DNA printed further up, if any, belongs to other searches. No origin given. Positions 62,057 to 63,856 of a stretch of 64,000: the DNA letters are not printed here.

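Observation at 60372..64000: SPFH-domain protein followed by small 2-TM and large 7-TM membrane proteins, behind an unusual 470-bp AT-rich leader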

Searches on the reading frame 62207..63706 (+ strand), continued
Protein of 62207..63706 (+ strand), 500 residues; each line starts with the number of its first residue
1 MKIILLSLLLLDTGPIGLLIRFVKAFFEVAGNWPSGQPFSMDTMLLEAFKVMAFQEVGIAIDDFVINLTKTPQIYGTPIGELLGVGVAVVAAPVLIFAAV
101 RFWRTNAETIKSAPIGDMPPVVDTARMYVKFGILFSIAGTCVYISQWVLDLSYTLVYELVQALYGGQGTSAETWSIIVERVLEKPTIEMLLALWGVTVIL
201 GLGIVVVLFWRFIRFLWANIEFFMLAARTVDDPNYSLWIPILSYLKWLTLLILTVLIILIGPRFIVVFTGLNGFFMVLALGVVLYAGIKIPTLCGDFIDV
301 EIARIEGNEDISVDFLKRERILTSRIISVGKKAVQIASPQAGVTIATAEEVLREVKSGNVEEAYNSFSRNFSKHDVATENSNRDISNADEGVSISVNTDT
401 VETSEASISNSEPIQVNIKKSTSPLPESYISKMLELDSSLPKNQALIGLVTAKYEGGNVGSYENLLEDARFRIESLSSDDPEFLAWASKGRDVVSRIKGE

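Call 44: find_encoding_contigs(protein=P0007, flank=10000, max_places=2)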
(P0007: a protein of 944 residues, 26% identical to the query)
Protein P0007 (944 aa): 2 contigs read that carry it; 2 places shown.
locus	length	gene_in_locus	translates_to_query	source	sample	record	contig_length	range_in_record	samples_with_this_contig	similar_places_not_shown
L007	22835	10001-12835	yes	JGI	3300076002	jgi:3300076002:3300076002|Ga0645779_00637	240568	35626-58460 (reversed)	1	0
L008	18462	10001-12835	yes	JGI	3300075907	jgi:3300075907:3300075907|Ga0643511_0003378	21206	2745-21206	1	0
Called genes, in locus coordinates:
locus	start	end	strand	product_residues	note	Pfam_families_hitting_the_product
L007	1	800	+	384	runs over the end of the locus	PF00158:Sigma54_activat (faint), PF07724:AAA_2, PF07728:AAA_5, PF00004:AAA, PF10431:ClpB_D2-small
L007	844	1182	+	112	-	PF01245:Ribosomal_L19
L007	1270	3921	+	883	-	PF00690:Cation_ATPase_N, PF00122:E1-E2_ATPase, PF13246:Cation_ATPase, PF00702:Hydrolase, PF00689:Cation_ATPase_C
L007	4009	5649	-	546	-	PF17963:Big_9 (weak), PF17210:SdrD_B, PF17802:SpaA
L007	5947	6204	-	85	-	-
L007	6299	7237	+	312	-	PF01145:Band_7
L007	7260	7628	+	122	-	-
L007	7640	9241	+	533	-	-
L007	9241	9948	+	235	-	-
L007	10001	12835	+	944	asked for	-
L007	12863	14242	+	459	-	PF13406:SLT_2, PF01551:Peptidase_M23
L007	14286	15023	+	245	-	-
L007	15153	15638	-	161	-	-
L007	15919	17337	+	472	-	PF00496:SBP_bac_5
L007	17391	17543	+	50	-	-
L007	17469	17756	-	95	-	-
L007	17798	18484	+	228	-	-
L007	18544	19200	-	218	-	-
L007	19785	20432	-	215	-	-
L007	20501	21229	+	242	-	-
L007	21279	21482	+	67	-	-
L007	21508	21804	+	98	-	-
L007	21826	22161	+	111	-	-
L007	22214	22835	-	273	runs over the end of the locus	-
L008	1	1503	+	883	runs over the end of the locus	PF00690:Cation_ATPase_N, PF00122:E1-E2_ATPase, PF13246:Cation_ATPase, PF00702:Hydrolase, PF00689:Cation_ATPase_C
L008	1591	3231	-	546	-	PF17963:Big_9 (weak), PF17210:SdrD_B, PF17802:SpaA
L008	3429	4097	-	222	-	-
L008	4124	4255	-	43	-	-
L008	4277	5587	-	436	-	PF04055:Radical_SAM, PF13186:SPASM (weak)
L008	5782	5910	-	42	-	-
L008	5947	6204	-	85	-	-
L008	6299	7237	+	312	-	PF01145:Band_7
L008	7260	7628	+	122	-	-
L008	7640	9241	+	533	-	-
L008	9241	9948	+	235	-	-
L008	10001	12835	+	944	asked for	-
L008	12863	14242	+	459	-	PF13406:SLT_2, PF01551:Peptidase_M23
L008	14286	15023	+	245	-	-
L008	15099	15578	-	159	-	-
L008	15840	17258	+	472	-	PF00496:SBP_bac_5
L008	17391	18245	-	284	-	-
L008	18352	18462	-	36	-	?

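Call 49: find_related_loci(query=A2, collection=genome_contigs, flank=8000)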
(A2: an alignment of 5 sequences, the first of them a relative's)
Query A2 (734 aa) in genome_contigs; peptide patterns used: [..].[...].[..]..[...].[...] (x = any residue, [..] = any of these).
6 stretches matched a pattern; 2 encode a relative of the query (tblastn E <= 1e-3); 2 distinct loci.
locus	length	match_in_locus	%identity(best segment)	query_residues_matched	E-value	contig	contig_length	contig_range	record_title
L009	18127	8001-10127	35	21-731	1e-129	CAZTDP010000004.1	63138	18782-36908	MAG TPA_asm: uncultured Candidatus Saccharibacteria bacterium isolate SRP192927_co3_84 genome assembly, contig: NODE_742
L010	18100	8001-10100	24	21-730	1e-51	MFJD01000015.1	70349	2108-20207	MAG: Candidatus Gottesmanbacteria bacterium RBG_16_52_11 RBG_16_scaffold_670, whole genome shotgun sequence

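Call 50: predict_structure(alignment_id=A1)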
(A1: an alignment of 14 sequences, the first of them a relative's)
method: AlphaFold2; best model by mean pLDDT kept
length: 734 residues; sequences in the alignment: 14
mean_pLDDT: 82.3   pTM: 0.78
mean pLDDT of the five models: 82.3, 81.0, 80.3, 78.9, 78.3
residues with pLDDT >= 90: 295; 70-90: 302; 50-70: 96; < 50: 41
segments of 3 or more residues with pLDDT < 50: 1-4, 32-40, 318-340
pLDDT, mean of each block of 10 residues (from residue 1): 49 61 65 40 74 88 88 65 86 91 86 91 89 91 92 89 92 83 84 91 83 84 72 84 84 90 70 90 93 83 68 54 44 47 61 91 92 91 85 89 90 79 79 87 90 92 89 93 93 55 75 93 92 96 94 89 95 79 83 90 93 92 93 92 92 87 89 85 81 67 88 89 87 53
secondary structure, 60 per line:
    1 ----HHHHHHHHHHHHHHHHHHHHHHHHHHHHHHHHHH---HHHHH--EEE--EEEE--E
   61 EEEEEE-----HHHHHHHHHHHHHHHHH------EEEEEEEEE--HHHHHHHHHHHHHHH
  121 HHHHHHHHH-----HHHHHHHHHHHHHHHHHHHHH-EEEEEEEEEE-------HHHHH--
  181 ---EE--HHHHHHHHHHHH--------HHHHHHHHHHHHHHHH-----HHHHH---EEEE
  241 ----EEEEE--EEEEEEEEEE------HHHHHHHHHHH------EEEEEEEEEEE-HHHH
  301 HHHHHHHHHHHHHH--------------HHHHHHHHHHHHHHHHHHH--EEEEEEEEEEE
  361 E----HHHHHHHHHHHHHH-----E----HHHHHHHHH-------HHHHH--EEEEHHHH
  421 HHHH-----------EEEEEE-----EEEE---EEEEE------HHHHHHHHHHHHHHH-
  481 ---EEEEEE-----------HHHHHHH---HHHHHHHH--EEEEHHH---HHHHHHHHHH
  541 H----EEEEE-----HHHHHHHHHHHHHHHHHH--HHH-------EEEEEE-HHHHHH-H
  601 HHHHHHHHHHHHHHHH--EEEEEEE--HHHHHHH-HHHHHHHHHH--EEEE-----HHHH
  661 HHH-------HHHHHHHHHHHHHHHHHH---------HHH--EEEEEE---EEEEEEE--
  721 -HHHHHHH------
elements in order (helices of 4 or more, strands of 3 or more residues): H5-38 H42-46 E49-51 E54-57 E60-66 H72-88 E95-103 H106-129 H135-155 E157-166 H174-178 H188-199 H208-223 H229-233 E237-240 E245-249 E252-261 H268-278 E285-295 H297-314 H329-347 E350-361 H366-379 H390-398 H406-410 E413-416 H417-424 E436-441 E447-450 E454-458 H465-479 E484-489 H501-507 H511-518 E521-524 H531-541 E546-550 H556-573 E586-591 H593-598 H600-616 E619-625 H628-634 H636-645 E648-651 H657-663 H671-688 E703-708 E712-718 H722-728
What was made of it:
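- ATPase model: AlphaFold2 pLDDT 82.3, pTM 0.78 (call 50).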

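Call 53: fold_search(model_id=the predicted structure, library=pdb)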
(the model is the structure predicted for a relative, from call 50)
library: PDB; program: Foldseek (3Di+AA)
matches with E <= 10: 1248; with E <= 0.001: 146
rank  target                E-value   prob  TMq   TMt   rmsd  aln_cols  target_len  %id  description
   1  8rtb_B                1.9e-20  1.00  0.46  0.50   9.7       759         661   13  Extended inner membrane complex (IMC) protomer structure (TrwM/VirB3-TrwK/VirB4-TrwI/VirB6-TrwG/VirB8-TrwE/VirB10) fro (released 2024-06-19)
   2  7o41_B                1.9e-20  1.00  0.42  0.44  14.2       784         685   13  Hexameric composite model of the Inner Membrane Complex (IMC) with the Arches from the fully-assembled R388 type IV se (released 2022-06-22)
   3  8rtb_A                9.2e-20  1.00  0.46  0.46  13.8       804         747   11  Extended inner membrane complex (IMC) protomer structure (TrwM/VirB3-TrwK/VirB4-TrwI/VirB6-TrwG/VirB8-TrwE/VirB10) fro (released 2024-06-19)
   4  8rtd_P                2.2e-19  1.00  0.46  0.44  12.3       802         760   14  Stalk-Arches-IMC structure from the fully-assembled R388 type IV secretion system determined by cryo-EM. (released 2024-06-19)
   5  8rtd_O                5.7e-19  1.00  0.44  0.41  15.0       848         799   11  Stalk-Arches-IMC structure from the fully-assembled R388 type IV secretion system determined by cryo-EM. (released 2024-06-19)
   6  8rtd_T                8.8e-19  1.00  0.44  0.41  15.0       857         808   11  Stalk-Arches-IMC structure from the fully-assembled R388 type IV secretion system determined by cryo-EM. (released 2024-06-19)
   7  8rtd_V                1.2e-18  1.00  0.45  0.46  12.3       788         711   13  Stalk-Arches-IMC structure from the fully-assembled R388 type IV secretion system determined by cryo-EM. (released 2024-06-19)
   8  7o43_B                2.3e-18  1.00  0.45  0.43  11.5       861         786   12  TrwK/VirB4unbound dimer complex from R388 type IV secretion system determined by cryo-EM. (released 2022-06-22)
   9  7o41_A                3.9e-18  1.00  0.42  0.42  14.6       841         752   11  Hexameric composite model of the Inner Membrane Complex (IMC) with the Arches from the fully-assembled R388 type IV se (released 2022-06-22)
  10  8rtd_g                2.1e-17  1.00  0.46  0.45  11.1       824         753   12  Stalk-Arches-IMC structure from the fully-assembled R388 type IV secretion system determined by cryo-EM. (released 2024-06-19)
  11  7o42_A                2.9e-17  1.00  0.42  0.35  13.7       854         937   11  TrwK/VirB4unbound trimer of dimers complex (with Hcp1) from the R388 type IV secretion system determined by cryo-EM. (released 2022-06-22)
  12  7o43_A                6.1e-17  1.00  0.46  0.44  10.5       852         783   12  TrwK/VirB4unbound dimer complex from R388 type IV secretion system determined by cryo-EM. (released 2022-06-22)
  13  7o42_E                4.2e-16  1.00  0.41  0.34  13.5       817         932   13  TrwK/VirB4unbound trimer of dimers complex (with Hcp1) from the R388 type IV secretion system determined by cryo-EM. (released 2022-06-22)
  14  8rtd_h                5.5e-12  1.00  0.35  0.52   8.0       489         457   12  Stalk-Arches-IMC structure from the fully-assembled R388 type IV secretion system determined by cryo-EM. (released 2024-06-19)
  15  4nh0_A                3.1e-07  1.00  0.23  0.20  11.6       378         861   11  Cytoplasmic domain of the Thermomonospora curvata Type VII Secretion ATPase EccC (released 2015-02-11)
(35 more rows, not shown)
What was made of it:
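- The next folds (EccC, HerA, FtsK) start at 3e-7 (call 53).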

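Call 54: find_related_loci(query=A2, collection=metagenome_contigs, flank=8000)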
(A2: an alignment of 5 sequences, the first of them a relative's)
Query A2 (734 aa) in metagenome_contigs; peptide patterns used: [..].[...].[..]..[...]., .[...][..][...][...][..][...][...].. (x = any residue, [..] = any of these).
393 stretches matched a pattern; 1 encode a relative of the query (tblastn E <= 1e-3); 1 distinct loci.
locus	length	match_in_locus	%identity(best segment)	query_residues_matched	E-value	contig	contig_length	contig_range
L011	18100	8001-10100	24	21-730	5e-52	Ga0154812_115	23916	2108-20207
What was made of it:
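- Tried and rejected: The scans for related loci in genome and metagenome contigs found only loci already in hand (calls 49, 54).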

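Call 55: find_encoding_contigs(protein=P0006, flank=9000, max_places=1)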
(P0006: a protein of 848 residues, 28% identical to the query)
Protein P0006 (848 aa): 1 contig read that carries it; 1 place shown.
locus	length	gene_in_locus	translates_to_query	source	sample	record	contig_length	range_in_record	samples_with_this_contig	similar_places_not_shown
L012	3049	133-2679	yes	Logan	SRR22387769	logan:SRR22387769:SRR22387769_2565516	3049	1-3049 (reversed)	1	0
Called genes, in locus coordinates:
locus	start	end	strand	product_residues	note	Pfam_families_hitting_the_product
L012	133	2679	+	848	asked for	-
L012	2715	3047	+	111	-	?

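Call 56: find_encoding_contigs(protein=P0008, flank=9000, max_places=1)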
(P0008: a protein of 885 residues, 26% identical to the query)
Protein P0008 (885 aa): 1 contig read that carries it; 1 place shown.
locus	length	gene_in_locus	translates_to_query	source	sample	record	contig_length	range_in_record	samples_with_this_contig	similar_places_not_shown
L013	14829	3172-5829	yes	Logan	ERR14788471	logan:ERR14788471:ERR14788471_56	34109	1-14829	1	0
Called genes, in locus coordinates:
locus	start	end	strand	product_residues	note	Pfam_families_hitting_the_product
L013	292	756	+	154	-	-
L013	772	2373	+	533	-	-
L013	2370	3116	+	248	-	-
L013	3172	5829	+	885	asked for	-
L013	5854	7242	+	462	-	PF13406:SLT_2 (faint), PF01551:Peptidase_M23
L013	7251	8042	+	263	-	-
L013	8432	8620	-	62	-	-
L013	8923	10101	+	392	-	-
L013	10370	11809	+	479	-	-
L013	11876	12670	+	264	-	-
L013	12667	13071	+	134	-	-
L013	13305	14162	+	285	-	PF05697:Trigger_N, PF05698:Trigger_C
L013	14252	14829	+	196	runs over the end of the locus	PF18904:DUF5660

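Call 57: find_encoding_contigs(protein=P0011, flank=9000, max_places=1)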
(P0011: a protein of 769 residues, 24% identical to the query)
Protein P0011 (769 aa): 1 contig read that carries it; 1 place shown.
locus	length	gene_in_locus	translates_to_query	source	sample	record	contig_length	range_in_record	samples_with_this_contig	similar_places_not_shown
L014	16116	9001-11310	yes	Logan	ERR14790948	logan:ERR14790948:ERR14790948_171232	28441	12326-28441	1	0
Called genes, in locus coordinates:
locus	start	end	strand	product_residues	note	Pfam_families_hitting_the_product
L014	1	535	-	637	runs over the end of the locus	PF03717:PBP_dimer, PF00905:Transpeptidase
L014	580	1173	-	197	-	PF01569:PAP2 (weak)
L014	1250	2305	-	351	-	PF06723:MreB_Mbl, PF00022:Actin (faint), PF00012:HSP70, PF14450:FtsA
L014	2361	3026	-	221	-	-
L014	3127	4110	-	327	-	-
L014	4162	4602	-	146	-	-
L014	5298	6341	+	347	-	PF01145:Band_7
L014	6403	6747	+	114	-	-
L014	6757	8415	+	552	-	-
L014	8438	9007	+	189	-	-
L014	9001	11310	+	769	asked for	-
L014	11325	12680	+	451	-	PF13406:SLT_2 (weak), PF01551:Peptidase_M23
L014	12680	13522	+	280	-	-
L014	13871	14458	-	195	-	-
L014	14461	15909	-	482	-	-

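Call 58: search_protein_families(library=pfam, proteins=[L001:9645-9974:+, L006:7071-7466:+, L007:7260-7625:+, L013:292-753:+, L014:6403-6744:+, L001:11506-12204:+, L006:9205-9735:+, L007:9241-9945:+, L013:2370-3113:+, L014:8438-9004:+], max_evalue=1)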
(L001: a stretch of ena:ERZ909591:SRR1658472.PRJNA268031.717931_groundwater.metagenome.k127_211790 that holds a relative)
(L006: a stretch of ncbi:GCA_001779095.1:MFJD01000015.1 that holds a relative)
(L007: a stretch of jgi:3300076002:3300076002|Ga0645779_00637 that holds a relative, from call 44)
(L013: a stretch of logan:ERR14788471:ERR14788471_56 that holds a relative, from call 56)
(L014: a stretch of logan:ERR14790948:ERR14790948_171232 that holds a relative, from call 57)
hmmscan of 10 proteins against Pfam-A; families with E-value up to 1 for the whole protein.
L001:9645-9974:+ (110 aa): 5 families
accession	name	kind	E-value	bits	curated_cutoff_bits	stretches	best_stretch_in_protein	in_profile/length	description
PF04114.19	Gaa1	-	0.013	15.1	28.6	1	15-105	251-344/497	Gaa1-like, GPI transamidase component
PF05987.18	DUF898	-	0.03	13.9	28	1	13-87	180-247/336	Bacterial protein of unknown function (DUF898)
PF11190.13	DUF2976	-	0.032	14.6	28.2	1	11-74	16-79/87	Protein of unknown function (DUF2976)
PF00482.28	T2SSF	-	0.09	13.2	25.2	1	43-81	82-120/125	Type II secretion system (T2SS), protein F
PF07219.19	HemY_N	-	0.99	10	31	0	14-55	16-58/107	HemY protein N-terminus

L006:7071-7466:+ (132 aa): 1 family
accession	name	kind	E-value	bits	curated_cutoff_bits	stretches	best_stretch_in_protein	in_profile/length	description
PF02238.20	COX7a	-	0.079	13.8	22.1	1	54-86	15-47/53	Cytochrome c oxidase subunit VII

L007:7260-7625:+ (122 aa): 7 families
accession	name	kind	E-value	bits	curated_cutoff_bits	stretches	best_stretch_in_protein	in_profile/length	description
PF00002.29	7tm_2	-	0.0024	17.6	20.6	1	31-116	159-238/250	7 transmembrane receptor (Secretin family)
PF11139.14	SfLAP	-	0.0041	17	35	1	36-91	33-88/213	Sap, sulfolipid-1-addressing protein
PF06724.16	DUF1206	-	0.0095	16.4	26.2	1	41-98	10-64/70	Domain of Unknown Function (DUF1206)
PF13273.12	DUF4064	-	0.015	15.9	32.1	1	38-109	14-91/102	Protein of unknown function (DUF4064)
PF07666.16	MpPF26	-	0.028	14.9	37.2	1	26-98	2-74/75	M penetrans paralogue family 26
PF15820.10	ECSCR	-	0.046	14.1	27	1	13-72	7-64/104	Endothelial cell-specific chemotaxis regulator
PF13967.11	RSN1_TM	-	0.069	13.2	27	1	35-97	87-151/156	Late exocytosis, associated with Golgi transport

L013:292-753:+ (154 aa): 0 families

L014:6403-6744:+ (114 aa): 1 family
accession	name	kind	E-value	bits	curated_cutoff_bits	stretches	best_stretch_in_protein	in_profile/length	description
PF01312.24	Bac_export_2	-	0.61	9.7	24.4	1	16-83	29-98/335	FlhB HrpN YscU SpaS Family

L001:11506-12204:+ (233 aa): 0 families

L006:9205-9735:+ (177 aa): 0 families

L007:9241-9945:+ (235 aa): 2 families
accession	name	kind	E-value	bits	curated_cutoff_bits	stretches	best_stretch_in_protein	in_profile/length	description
PF11026.13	DUF2721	-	0.02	15.2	28.3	1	47-111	51-115/129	Protein of unknown function (DUF2721)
PF25592.1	DUF7937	-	0.16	11.2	31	1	127-226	123-221/402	Domain of unknown function (DUF7937)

L013:2370-3113:+ (248 aa): 0 families

L014:8438-9004:+ (189 aa): 0 families

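Call 61: search_solved_structures(query=A3, max_evalue=10)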
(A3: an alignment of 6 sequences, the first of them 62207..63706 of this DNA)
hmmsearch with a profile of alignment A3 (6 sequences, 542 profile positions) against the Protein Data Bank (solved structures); distinct sequences matched with E-value up to 10: 9.
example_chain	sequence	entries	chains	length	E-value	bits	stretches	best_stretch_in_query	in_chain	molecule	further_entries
7qxq_A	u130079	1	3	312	0.6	11.9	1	51-97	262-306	Fragment transplantation onto hyperstable ancestor of haloalkane dehalogenases and Renilla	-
7ome_A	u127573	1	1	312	0.62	11.9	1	51-97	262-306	Renilla-type engineered ancestral luciferase variant (AncFT7)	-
8crt_P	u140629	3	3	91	0.83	11.4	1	102-184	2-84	Glycophorin-B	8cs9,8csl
6g75_A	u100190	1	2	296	1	11.1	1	51-97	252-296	Common ancestor of haloalkane dehalogenase and Renilla luciferase (AncHLD-RLuc)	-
6s6e_A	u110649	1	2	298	1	11.1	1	51-97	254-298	Engineered ancestor of haloalkane dehalogenases and Renilla luciferase (AncHLD-RLuc I161_F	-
6h9l_A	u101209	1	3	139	2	10.2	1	328-441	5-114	Uncharacterized protein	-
6s97_A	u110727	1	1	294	2.2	10.1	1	51-96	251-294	Fragment transplantation onto hyperstable ancestor of haloalkane dehalogenases and Renilla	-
7qxr_A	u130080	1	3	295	2.2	10.1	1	51-96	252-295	Fragment transplantation onto a hyperstable ancestor of haloalkane dehalogenases and Renil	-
9rqu_AAA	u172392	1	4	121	4.1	9.1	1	368-447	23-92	REM1.1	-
